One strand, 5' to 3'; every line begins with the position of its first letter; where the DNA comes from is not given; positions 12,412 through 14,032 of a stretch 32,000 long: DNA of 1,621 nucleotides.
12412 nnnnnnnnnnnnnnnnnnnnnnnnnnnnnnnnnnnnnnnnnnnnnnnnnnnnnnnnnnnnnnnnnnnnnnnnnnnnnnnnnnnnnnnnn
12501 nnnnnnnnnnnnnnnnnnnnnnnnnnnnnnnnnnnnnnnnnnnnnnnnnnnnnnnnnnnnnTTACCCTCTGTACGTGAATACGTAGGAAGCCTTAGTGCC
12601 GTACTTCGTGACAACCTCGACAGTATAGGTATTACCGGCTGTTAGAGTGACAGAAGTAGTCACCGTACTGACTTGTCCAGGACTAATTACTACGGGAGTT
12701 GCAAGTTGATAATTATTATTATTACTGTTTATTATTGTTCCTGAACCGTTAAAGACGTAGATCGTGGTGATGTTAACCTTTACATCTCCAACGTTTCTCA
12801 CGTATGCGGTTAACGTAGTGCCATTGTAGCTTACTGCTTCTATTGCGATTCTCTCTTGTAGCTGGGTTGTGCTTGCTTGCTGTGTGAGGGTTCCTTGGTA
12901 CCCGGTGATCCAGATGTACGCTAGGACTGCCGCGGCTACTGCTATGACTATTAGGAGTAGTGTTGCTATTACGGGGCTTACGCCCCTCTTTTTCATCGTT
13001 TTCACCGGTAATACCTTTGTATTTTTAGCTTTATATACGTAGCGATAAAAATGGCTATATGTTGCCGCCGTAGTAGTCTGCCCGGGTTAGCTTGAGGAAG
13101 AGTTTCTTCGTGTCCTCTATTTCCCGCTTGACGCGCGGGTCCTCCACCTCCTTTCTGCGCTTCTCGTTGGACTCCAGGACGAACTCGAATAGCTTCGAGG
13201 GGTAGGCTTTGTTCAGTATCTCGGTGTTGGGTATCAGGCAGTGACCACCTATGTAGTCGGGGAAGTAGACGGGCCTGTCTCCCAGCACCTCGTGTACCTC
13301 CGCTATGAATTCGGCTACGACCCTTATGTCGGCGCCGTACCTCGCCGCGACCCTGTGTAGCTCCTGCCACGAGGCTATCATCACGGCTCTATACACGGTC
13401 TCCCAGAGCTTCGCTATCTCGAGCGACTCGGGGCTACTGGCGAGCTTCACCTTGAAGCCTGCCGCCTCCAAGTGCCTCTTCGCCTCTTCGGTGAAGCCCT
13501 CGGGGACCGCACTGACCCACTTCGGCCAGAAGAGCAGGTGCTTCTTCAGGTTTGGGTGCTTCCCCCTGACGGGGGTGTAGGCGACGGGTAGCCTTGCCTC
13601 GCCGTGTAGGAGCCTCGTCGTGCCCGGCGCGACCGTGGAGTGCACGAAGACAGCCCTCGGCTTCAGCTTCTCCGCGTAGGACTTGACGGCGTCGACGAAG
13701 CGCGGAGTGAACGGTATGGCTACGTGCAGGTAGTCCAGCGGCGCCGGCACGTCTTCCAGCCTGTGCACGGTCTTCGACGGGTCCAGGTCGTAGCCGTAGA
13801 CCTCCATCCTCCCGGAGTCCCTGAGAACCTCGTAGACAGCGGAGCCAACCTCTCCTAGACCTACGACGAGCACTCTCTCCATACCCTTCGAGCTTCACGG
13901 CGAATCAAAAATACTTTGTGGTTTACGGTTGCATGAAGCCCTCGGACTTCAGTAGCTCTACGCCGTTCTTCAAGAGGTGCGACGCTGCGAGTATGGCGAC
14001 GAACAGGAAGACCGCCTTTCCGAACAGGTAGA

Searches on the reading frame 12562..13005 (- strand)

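Call 5: search_protein_families(library=pfam, proteins=[window:12562-13005:-], max_evalue=0.01)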
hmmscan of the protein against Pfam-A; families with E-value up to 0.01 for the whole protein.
window:12562-13005:- (147 aa): 3 families
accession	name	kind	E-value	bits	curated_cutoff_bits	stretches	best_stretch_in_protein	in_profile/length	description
PF01917.21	Arch_flagellin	-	3.7e-08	34.3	29.5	1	15-143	8-162/162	Archaebacterial flagellin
PF07790.16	Pilin_N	-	0.0015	19.7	25.2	1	7-92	1-64/78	Archaeal Type IV pilin, N-terminal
PF21633.3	MOV-10_Ig-like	-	0.0031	18.1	27.4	1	48-134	19-105/126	Helicase MOV-10, Ig-like domain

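Call 35: search_protein_families(library=ncbifam, proteins=[window:12562-13005:-], max_evalue=0.01)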
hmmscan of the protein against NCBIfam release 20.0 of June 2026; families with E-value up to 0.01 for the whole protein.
window:12562-13005:- (147 aa): 5 families
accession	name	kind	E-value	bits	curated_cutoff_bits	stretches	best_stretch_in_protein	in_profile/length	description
NF046073.1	UpsA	equivalog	2.3e-16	60.1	130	1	6-142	1-129/136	pilin subunit UpsA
TIGR02537.2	arch_flag_Nterm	domain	2e-11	43.2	20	1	6-35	2-31/33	archaellin/type IV pilin N-terminal domain-containing protein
NF053669.1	bindosome_BasA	exception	4.2e-05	23.8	230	1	9-130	4-133/136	bindosome assembly system protein BasA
NF053671.1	bindosome_BasC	exception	4.3e-05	23.4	260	1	1-141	1-131/140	bindosome assembly system protein BasC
NF046074.1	UpsB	equivalog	0.00073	19.6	70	1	8-87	2-85/126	pilin subunit UpsB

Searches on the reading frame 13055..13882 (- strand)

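Call 5: search_protein_families(library=pfam, proteins=[window:13055-13882:-], max_evalue=0.01)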
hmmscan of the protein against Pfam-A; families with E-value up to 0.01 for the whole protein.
window:13055-13882:- (275 aa): 3 families
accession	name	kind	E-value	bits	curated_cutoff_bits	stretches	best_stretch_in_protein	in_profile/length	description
PF00984.24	UDPG_MGDP_dh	-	8.6e-09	35.8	25.4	1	154-239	3-92/94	UDP-glucose/GDP-mannose dehydrogenase family, central domain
PF02826.25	2-Hacid_dh_C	-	0.00032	20.6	25.1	1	3-80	38-124/178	D-isomer specific 2-hydroxyacid dehydrogenase, NAD binding domain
PF03721.20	UDPG_MGDP_dh_N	-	0.003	17.6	27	0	3-37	2-35/187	UDP-glucose/GDP-mannose dehydrogenase family, NAD binding domain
